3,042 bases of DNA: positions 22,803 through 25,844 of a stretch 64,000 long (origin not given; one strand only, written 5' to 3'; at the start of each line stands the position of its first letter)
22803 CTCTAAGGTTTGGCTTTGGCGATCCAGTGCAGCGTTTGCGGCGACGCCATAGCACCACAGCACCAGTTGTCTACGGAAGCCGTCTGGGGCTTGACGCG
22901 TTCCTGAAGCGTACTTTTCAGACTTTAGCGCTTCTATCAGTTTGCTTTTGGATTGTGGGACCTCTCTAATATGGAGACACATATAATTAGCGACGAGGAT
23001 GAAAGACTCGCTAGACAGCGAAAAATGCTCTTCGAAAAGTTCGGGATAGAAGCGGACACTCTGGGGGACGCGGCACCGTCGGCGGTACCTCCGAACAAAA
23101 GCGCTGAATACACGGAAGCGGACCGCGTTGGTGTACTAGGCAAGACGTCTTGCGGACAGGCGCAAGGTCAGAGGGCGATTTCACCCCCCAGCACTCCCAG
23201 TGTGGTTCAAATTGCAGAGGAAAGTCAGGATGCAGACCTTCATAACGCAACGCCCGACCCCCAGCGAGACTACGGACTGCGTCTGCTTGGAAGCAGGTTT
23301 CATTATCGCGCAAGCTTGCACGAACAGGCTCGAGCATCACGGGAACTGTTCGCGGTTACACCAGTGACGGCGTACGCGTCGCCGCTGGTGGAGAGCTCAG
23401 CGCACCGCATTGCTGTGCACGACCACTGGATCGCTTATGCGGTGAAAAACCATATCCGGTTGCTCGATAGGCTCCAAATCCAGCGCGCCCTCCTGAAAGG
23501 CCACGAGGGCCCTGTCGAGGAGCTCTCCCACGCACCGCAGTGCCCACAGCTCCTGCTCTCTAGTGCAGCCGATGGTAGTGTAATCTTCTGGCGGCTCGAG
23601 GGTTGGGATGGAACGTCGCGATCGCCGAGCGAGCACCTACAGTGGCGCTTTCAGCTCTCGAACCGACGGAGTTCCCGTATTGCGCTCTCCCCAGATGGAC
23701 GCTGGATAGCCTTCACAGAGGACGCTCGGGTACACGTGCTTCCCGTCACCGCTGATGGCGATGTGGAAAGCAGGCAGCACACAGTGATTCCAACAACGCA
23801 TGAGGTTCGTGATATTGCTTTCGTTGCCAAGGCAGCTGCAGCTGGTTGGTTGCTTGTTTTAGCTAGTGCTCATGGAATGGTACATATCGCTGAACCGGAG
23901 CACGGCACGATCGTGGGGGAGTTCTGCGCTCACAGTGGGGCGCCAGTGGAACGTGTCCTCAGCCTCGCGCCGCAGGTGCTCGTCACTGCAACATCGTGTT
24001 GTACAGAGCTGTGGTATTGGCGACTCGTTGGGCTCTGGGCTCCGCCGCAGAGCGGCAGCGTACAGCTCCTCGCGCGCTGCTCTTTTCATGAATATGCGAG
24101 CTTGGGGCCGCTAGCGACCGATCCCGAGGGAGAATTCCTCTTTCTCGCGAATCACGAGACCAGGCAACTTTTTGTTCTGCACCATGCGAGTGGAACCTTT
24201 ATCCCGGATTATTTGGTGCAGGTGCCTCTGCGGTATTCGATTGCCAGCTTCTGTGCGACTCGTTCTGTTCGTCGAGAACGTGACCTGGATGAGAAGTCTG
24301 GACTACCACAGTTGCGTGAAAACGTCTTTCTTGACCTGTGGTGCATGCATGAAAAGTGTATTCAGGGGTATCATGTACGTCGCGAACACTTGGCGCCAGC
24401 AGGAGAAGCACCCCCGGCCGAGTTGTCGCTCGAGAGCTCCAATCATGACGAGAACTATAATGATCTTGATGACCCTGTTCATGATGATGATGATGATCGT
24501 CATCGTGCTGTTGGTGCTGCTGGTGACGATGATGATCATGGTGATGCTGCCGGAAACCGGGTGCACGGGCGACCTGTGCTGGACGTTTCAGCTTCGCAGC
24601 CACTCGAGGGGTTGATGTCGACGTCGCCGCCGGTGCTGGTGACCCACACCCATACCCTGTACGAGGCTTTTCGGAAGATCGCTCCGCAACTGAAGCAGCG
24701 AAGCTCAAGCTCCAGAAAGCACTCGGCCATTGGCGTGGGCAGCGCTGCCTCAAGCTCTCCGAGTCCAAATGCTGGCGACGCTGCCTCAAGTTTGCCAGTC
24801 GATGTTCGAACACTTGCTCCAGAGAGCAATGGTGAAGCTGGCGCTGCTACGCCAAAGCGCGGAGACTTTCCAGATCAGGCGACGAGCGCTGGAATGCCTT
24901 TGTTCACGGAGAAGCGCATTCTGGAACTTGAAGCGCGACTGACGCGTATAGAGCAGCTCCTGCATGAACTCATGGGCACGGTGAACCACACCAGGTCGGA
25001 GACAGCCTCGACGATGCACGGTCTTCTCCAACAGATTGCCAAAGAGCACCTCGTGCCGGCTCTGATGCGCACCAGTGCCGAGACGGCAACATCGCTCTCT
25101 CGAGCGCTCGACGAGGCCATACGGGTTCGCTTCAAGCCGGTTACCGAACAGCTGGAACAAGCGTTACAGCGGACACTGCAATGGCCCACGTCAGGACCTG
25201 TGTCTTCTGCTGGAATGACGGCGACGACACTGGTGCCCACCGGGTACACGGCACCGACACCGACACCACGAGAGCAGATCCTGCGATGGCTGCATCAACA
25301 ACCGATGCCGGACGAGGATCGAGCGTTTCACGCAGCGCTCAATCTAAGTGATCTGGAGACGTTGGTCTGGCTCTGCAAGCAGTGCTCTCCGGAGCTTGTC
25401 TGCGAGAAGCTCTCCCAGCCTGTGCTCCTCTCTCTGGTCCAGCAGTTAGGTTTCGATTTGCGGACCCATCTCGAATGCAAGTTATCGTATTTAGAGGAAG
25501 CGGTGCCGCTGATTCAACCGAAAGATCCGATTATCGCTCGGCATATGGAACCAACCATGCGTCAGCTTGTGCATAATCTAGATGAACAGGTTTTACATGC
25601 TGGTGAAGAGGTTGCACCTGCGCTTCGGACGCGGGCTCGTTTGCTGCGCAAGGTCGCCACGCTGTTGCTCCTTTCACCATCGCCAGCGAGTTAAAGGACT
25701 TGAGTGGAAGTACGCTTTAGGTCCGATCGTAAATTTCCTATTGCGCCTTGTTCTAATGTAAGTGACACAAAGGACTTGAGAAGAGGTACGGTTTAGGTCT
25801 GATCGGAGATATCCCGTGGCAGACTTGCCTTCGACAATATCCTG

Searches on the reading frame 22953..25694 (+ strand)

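Call 12: search_protein_families(library=pfam, proteins=[window:22953-25694:+], max_evalue=0.001)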
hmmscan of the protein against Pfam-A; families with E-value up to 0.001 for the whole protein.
window:22953-25694:+ (913 aa): 4 families
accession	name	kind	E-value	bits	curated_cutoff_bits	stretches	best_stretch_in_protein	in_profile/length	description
PF21289.3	EDC4_C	-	1.1e-21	77.3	27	1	789-883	11-109/121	Enhancer of mRNA-decapping protein 4, C-terminal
PF25174.1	Beta-prop_THOC3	-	2.8e-09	36.8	305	1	177-343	38-186/272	THOC3 beta-propeller domain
PF24817.1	WD40_WDHD1_1st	-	1.2e-06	28.4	109.9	1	166-263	108-205/291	WDHD1 first WD40 domain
PF00400.38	WD40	-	0.00043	21.2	27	0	180-213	6-38/39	WD domain, G-beta repeat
